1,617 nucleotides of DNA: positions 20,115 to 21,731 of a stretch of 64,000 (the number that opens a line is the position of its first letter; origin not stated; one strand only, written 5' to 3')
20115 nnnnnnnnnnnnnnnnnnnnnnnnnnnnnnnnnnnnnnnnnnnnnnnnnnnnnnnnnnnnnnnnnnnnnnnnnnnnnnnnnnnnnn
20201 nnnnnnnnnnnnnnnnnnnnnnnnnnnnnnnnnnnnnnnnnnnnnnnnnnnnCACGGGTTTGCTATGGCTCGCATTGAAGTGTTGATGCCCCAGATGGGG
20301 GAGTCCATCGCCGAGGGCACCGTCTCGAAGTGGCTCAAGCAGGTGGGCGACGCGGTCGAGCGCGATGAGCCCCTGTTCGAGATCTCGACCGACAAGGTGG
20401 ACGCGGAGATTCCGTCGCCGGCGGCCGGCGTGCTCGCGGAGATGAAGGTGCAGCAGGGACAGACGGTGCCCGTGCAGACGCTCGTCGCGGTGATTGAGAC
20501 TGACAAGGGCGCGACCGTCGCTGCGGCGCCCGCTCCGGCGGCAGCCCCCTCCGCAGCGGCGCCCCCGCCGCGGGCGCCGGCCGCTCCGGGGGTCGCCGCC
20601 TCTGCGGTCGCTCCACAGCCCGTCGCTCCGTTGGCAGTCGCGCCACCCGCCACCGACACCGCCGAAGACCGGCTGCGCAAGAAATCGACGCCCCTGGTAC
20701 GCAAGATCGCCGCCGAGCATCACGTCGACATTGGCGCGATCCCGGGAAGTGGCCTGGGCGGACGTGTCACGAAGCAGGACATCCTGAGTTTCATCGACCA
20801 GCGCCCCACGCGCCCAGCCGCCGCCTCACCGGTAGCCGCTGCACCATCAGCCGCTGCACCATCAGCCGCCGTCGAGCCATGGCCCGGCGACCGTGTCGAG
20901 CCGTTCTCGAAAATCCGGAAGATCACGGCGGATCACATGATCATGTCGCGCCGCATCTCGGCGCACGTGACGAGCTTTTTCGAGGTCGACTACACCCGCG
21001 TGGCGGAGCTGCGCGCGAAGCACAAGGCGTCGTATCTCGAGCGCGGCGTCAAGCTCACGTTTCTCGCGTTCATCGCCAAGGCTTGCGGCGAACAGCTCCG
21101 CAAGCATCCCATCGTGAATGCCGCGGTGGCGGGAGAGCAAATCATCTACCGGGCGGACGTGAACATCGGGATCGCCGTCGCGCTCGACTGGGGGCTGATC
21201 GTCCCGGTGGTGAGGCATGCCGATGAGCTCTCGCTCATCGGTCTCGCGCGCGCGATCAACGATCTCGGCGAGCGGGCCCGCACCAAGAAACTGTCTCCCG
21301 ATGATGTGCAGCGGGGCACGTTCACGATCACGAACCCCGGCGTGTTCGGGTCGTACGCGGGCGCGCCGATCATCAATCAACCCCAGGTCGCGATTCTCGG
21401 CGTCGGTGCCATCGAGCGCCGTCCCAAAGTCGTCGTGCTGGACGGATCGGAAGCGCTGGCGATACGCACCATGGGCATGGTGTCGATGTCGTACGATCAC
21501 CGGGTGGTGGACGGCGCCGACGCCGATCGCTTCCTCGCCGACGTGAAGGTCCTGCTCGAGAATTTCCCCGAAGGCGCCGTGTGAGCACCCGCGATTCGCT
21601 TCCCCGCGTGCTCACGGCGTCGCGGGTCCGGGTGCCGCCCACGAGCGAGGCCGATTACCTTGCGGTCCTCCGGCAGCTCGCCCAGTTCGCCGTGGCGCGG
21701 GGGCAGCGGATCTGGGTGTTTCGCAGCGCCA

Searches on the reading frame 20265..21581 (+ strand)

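Call 67: search_protein_families(library=pfam, proteins=[window:20265-21581:+], max_evalue=0.0001)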
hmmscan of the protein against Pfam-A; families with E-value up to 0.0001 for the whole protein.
window:20265-21581:+ (439 aa): 4 families
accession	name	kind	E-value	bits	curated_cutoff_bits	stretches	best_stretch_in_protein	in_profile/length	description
PF00198.28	2-oxoacid_dh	-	3e-77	259.6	23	1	209-434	4-227/232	2-oxoacid dehydrogenases acyltransferase (catalytic domain)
PF00364.28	Biotin_lipoyl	-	1.8e-20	73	22.1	1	5-77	2-73/73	Biotin-requiring enzyme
PF02817.22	E3_binding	-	1.2e-13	51.5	23.7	1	141-174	3-36/36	e3 binding domain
PF13437.12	HlyD_3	-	4.2e-05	24.7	22.2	0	49-87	2-40/106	HlyD family secretion protein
